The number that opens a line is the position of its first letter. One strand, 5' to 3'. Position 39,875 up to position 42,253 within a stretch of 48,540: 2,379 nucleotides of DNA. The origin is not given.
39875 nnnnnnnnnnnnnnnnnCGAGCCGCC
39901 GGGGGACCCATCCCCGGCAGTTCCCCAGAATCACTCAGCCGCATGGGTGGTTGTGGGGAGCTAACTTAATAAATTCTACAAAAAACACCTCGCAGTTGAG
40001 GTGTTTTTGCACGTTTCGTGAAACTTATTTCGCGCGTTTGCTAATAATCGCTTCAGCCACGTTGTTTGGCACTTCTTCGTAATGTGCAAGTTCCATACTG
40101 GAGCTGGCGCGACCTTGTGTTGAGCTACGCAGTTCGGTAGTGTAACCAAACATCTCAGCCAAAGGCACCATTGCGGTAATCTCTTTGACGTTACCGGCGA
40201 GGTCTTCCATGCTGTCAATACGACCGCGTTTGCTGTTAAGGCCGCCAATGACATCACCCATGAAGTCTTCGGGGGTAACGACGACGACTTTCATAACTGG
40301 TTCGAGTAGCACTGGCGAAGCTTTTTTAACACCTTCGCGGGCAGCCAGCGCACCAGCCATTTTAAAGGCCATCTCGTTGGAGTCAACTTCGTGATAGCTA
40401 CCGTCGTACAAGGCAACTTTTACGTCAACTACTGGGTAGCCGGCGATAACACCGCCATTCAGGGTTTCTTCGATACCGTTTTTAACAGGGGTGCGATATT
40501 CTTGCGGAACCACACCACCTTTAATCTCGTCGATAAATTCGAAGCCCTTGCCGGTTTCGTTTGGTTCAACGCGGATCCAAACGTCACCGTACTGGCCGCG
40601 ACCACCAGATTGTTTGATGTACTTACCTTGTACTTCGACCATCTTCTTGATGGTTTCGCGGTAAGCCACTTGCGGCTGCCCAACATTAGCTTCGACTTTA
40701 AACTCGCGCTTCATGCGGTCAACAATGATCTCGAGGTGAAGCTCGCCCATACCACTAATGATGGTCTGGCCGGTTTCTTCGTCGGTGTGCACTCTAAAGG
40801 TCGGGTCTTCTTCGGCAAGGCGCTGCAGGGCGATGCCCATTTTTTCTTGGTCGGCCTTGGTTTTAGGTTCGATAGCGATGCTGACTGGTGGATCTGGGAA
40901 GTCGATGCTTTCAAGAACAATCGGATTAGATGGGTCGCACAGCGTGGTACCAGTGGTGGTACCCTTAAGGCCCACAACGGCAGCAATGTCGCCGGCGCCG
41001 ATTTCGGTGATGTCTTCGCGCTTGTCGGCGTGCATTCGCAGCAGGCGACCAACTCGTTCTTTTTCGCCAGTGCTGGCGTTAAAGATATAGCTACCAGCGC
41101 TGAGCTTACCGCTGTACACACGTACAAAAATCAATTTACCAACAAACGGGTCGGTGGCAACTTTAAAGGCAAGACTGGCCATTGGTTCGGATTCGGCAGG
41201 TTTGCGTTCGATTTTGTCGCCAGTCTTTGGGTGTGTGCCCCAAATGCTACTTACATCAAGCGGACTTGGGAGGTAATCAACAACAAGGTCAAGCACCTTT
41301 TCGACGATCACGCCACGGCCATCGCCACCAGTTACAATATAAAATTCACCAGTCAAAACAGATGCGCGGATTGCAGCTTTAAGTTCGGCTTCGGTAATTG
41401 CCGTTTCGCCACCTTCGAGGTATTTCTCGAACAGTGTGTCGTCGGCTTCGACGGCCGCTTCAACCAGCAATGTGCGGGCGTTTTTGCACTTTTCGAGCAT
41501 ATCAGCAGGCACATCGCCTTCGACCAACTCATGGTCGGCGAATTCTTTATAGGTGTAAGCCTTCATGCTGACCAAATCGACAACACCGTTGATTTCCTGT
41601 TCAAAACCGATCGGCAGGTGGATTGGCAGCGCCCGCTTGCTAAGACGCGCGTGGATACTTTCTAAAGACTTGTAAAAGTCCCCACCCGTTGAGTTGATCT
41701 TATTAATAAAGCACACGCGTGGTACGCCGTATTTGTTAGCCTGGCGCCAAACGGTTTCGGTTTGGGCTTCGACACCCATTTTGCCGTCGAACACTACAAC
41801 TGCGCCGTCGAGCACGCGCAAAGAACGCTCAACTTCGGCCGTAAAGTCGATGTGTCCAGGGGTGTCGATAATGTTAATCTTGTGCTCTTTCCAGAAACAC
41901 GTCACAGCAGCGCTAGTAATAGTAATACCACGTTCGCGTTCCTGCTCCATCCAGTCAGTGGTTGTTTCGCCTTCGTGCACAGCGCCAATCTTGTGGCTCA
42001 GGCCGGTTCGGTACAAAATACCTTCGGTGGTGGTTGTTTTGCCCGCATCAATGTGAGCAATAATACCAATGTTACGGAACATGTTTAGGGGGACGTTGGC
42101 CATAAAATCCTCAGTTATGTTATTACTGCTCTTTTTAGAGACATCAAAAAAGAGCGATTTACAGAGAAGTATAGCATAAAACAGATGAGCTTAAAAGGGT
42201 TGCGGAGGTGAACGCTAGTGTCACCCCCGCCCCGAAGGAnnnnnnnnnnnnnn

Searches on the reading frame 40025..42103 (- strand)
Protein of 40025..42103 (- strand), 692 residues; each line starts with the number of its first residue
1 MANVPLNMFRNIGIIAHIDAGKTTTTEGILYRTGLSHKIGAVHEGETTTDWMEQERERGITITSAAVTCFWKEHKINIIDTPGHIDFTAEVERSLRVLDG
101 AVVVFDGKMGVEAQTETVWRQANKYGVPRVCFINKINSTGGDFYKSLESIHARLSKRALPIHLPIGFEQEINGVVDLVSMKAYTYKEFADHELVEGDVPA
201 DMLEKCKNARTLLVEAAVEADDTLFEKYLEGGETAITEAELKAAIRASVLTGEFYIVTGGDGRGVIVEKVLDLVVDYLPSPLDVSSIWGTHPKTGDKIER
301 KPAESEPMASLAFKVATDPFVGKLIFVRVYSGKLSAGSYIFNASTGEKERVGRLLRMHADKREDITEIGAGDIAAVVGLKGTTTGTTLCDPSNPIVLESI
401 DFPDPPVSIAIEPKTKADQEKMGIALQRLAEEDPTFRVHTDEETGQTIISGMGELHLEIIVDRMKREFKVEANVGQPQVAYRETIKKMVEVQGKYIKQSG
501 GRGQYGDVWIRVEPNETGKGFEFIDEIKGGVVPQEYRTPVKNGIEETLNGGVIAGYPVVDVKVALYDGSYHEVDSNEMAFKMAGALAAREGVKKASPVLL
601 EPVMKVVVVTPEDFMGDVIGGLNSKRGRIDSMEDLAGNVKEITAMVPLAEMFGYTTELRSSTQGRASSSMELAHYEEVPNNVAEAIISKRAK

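Call 11: search_protein_families(library=ncbifam, proteins=[window:40025-42103:-], max_evalue=0.00001)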
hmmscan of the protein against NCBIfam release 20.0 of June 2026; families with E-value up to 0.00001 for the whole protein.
window:40025-42103:- (692 aa): 31 families (the best 25 are shown)
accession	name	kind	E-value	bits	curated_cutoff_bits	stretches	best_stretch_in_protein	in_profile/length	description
TIGR00484.1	EF-G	equivalog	0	1052.9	659.4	1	3-691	4-690/691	elongation factor G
NF009381.0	PRK12740.1-5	subfamily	3.4e-244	812.4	583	1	1-690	1-685/692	elongation factor G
NF009891.0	PRK13351.1-1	equivalog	7.3e-172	573.4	597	1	1-690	1-677/681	elongation factor G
NF009377.1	PRK12740.1-1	equivalog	3.2e-155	518.3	890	1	8-686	12-698/700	elongation factor G-like protein EF-G2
NF058620.1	EFG2_Bacteroid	exception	1.6e-149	499.6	1000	2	7-519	7-512/717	elongation factor G2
NF009379.0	PRK12740.1-3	equivalog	2.9e-149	498.7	513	1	8-691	7-671/674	elongation factor G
NF012153.1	tet_protect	equivalog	1.2e-108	364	775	1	11-672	2-611/614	tetracycline resistance ribosomal protection protein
TIGR00490.1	aEF-2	equivalog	2.4e-104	349.9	738.45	3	267-490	243-474/720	elongation factor EF-2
NF000120.3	47473_otr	exception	5.3e-77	259.8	900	1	11-631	4-570/608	tetracycline resistance ribosomal protection protein Otr(A)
NF033148.1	tet_protect_M_W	exception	7.1e-74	249.3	1100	2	11-158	5-152/639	TetM/TetW/TetO/TetS family tetracycline resistance ribosomal protection protein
TIGR01394.1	TypA_BipA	equivalog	7.1e-69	232.6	757.3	3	9-142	1-132/594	translational GTPase TypA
NF012155.1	tet_protect_M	exception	7.1e-64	216.1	1420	2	11-157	5-151/639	tetracycline resistance ribosomal protection protein Tet(M)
NF001964.0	PRK00741.1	equivalog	7e-61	206.2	473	1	9-480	12-468/529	peptide chain release factor 3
NF009892.0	PRK13351.1-3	equivalog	1.4e-60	205.5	640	1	9-673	3-612/623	elongation factor G-like protein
NF012154.0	tet_protect_Q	exception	2.6e-59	201.1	1425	2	11-188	5-176/638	tetracycline resistance ribosomal protection protein Tet(Q)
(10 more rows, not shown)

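Call 33: find_homologous_proteins(query=window:40025-42103:-, max_evalue=1e-50)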
Query window:40025-42103:- (692 aa): 8000 proteins with E <= 1e-50 among 8000 candidates; the best 120 are listed.
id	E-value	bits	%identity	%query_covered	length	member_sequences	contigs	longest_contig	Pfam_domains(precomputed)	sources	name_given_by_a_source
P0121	0.0e+0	1481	95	100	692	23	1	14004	PF00679.31,PF14492.13,PF00009.34,PF03764.25,PF16658.12,PF03144.32,PF22042.3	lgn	-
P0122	0.0e+0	1454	93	100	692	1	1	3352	PF00679.31,PF14492.13,PF00009.34,PF03764.25,PF16658.12,PF03144.32,PF22042.3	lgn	-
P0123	0.0e+0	1450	92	100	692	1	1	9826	PF00679.31,PF14492.13,PF00009.34,PF03764.25,PF16658.12,PF03144.32,PF22042.3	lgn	-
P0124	0.0e+0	1439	92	100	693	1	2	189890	PF00679.31,PF14492.13,PF00009.34,PF03764.25,PF16658.12,PF03144.32,PF22042.3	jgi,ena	-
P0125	0.0e+0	1434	91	100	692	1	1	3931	PF00679.31,PF14492.13,PF00009.34,PF03764.25,PF16658.12,PF03144.32,PF22042.3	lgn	-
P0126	0.0e+0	1433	91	100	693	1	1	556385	PF00679.31,PF14492.13,PF00009.34,PF03764.25,PF16658.12,PF03144.32,PF22042.3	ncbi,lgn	ncbi:MAG: elongation factor G [Candidatus Saccharimonadales bacterium]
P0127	0.0e+0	1433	91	99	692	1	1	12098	PF00679.31,PF14492.13,PF00009.34,PF03764.25,PF16658.12,PF03144.32,PF22042.3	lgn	-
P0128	0.0e+0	1430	92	99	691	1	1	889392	PF00679.31,PF14492.13,PF00009.34,PF03764.25,PF16658.12,PF03144.32,PF22042.3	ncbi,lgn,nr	ncbi:MAG TPA: elongation factor G [Candidatus Saccharimonadales bacterium]|nr:elongation factor G [C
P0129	0.0e+0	1430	91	100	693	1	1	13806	PF00679.31,PF14492.13,PF00009.34,PF03764.25,PF16658.12,PF03144.32,PF22042.3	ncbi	-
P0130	0.0e+0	1429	90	100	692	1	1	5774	PF00679.31,PF14492.13,PF00009.34,PF03764.25,PF16658.12,PF03144.32,PF22042.3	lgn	-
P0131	0.0e+0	1428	91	100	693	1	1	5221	PF00679.31,PF14492.13,PF00009.34,PF03764.25,PF16658.12,PF03144.32,PF22042.3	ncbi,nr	ncbi:MAG TPA: elongation factor G [Candidatus Saccharimonas sp.]|nr:elongation factor G [Candidatus 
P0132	0.0e+0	1428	91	100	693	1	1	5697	PF00679.31,PF14492.13,PF00009.34,PF03764.25,PF16658.12,PF03144.32,PF22042.3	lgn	-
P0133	0.0e+0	1426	90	100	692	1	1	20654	PF00679.31,PF14492.13,PF00009.34,PF03764.25,PF16658.12,PF03144.32,PF22042.3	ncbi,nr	ncbi:MAG TPA: elongation factor G [Candidatus Saccharimonadales bacterium]|nr:elongation factor G [C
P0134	0.0e+0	1425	91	100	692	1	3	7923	PF00679.31,PF14492.13,PF00009.34,PF03764.25,PF16658.12,PF03144.32,PF22042.3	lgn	-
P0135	0.0e+0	1419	90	100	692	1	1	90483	PF00679.31,PF14492.13,PF00009.34,PF03764.25,PF16658.12,PF03144.32,PF22042.3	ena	-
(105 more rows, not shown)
